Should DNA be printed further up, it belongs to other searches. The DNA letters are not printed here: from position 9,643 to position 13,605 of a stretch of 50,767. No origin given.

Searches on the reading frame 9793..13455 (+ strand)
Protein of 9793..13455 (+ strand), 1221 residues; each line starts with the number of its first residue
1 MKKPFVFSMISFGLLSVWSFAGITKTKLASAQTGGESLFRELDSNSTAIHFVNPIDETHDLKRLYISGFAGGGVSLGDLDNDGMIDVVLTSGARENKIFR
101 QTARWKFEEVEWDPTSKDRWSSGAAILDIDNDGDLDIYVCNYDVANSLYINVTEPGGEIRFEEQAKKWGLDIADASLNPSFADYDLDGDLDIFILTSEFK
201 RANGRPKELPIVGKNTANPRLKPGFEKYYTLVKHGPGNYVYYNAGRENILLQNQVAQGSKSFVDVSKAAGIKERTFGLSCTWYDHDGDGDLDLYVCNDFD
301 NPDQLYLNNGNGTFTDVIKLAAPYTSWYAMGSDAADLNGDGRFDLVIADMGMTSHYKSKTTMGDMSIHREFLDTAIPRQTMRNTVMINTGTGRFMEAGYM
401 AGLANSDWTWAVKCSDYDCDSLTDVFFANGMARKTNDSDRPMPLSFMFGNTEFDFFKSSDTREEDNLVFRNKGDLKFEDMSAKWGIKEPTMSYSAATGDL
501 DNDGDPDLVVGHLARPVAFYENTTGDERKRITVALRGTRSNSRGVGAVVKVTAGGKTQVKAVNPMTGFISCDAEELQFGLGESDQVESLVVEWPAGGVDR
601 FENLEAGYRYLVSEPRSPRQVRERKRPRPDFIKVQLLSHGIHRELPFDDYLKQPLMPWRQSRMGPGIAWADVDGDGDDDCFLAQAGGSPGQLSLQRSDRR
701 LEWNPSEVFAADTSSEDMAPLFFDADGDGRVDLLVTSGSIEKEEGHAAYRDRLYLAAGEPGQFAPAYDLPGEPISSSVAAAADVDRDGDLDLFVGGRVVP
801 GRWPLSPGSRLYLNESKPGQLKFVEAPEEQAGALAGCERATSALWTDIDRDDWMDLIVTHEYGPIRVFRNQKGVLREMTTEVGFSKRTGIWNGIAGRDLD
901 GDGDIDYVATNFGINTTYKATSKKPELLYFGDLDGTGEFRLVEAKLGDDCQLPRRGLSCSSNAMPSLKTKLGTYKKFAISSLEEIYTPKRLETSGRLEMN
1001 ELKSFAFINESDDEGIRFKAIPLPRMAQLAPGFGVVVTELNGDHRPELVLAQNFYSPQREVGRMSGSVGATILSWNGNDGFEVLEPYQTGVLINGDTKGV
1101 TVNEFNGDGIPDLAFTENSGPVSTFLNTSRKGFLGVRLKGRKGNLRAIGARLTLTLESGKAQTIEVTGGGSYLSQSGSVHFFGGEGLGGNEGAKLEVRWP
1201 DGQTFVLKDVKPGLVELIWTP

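Call 58: search_protein_families(library=pfam, proteins=[window:9793-13455:+], max_evalue=0.0001)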
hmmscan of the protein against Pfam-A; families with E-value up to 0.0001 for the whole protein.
window:9793-13455:+ (1221 aa): 3 families
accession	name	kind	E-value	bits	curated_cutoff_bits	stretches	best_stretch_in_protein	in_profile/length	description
PF13517.12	FG-GAP_3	-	1.1e-71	237.8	26.9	6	284-347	1-61/61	FG-GAP-like repeat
PF07593.17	UnbV_ASPIC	-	3.2e-28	97.9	23.4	2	544-610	1-67/68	ASPIC and UnbV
PF01839.29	FG-GAP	-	1.3e-20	73.2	22.1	0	493-511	3-21/37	FG-GAP repeat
